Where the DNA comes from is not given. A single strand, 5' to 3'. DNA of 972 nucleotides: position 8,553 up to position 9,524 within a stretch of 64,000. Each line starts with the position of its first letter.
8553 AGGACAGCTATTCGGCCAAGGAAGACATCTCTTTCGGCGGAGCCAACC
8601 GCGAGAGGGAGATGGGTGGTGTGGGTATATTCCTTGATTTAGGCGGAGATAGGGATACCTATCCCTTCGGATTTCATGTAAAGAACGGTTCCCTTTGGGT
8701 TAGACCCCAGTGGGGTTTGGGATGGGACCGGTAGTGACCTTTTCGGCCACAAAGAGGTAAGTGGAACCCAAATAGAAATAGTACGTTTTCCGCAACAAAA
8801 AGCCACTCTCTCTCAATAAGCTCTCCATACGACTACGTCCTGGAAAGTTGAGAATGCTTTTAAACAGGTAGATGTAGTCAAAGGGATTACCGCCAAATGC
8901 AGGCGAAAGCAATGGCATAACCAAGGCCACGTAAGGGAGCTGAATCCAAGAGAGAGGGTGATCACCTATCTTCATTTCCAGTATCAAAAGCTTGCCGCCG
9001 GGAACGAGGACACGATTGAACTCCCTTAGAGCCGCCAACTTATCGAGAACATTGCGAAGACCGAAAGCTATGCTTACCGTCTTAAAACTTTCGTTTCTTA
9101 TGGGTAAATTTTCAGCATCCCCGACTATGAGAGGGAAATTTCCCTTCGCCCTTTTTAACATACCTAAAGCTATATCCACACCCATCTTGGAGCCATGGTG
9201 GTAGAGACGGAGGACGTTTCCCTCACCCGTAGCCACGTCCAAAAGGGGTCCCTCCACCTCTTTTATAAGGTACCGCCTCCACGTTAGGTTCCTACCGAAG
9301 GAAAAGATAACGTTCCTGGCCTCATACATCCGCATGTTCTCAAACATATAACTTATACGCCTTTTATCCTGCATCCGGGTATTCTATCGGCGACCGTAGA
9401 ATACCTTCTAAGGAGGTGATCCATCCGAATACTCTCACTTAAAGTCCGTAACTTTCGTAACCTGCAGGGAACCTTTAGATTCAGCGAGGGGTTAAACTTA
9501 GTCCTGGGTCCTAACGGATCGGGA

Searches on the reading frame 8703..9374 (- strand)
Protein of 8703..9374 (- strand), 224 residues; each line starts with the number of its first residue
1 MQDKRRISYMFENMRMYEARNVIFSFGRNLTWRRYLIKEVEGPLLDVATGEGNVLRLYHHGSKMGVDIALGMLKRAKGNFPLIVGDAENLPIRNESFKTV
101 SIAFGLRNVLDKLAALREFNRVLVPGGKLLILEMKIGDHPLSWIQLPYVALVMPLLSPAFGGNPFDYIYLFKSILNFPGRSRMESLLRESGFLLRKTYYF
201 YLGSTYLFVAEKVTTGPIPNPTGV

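Call 42: search_protein_families(library=ncbifam, max_evalue=0.00001, proteins=[window:8703-9374:-])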
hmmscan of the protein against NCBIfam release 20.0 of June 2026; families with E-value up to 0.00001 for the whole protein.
window:8703-9374:- (224 aa): 13 families
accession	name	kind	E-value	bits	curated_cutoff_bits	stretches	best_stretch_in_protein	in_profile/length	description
NF001244.0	PRK00216.1-5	equivalog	2.9e-40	138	216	1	2-212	5-235/236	bifunctional demethylmenaquinone methyltransferase/2-methoxy-6-polyprenyl-1,4-benzoquinol methylase UbiE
TIGR01934.1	MenG_MenH_UbiE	subfamily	7.2e-40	136.6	158.35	1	8-212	2-223/223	ubiquinone/menaquinone biosynthesis methyltransferase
NF001241.0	PRK00216.1-2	equivalog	5e-30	104.9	327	1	4-192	10-209/231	demethylmenaquinone methyltransferase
NF001243.0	PRK00216.1-4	equivalog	1.2e-24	87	235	1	4-205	6-226/237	demethylmenaquinone methyltransferase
NF001240.0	PRK00216.1-1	equivalog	4.1e-24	85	378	1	15-200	34-236/251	bifunctional demethylmenaquinone methyltransferase/2-methoxy-6-polyprenyl-1,4-benzoquinol methylase UbiE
NF001242.0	PRK00216.1-3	equivalog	4.8e-24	85.1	351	1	15-193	39-238/258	bifunctional demethylmenaquinone methyltransferase/2-methoxy-6-polyprenyl-1,4-benzoquinol methylase UbiE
TIGR02752.1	MenG_heptapren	equivalog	4.2e-23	82.1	419.85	1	5-200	5-219/231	demethylmenaquinone methyltransferase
NF052510.1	methyltran_MpqE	exception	1.1e-19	70.7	335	1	6-193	7-215/234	methyl-plastoquinone biosynthesis methyltransferase MpqE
NF004452.0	PRK05785.1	equivalog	5.4e-14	52.2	207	1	13-212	17-224/228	hypothetical protein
NF045667.1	MTase_DVU1556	equivalog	9.2e-12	44.9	155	1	42-131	24-119/213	DVU_1556 family methyltransferase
NF047649.1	MTase_UXPK_star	exception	2.8e-08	33.1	460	1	60-134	102-184/283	methyltransferase/UXPK-star double selenoprotein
NF041536.1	ArsM_DUF2284_UU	exception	7.7e-07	27.8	575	1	59-133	100-182/459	arsenite methyltransferase/DUF2284 domain selenoprotein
NF041537.1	ArsM_AhpD_UU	exception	9e-07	28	510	1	60-134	101-183/345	arsenite methyltransferase/AhpD domain selenoprotein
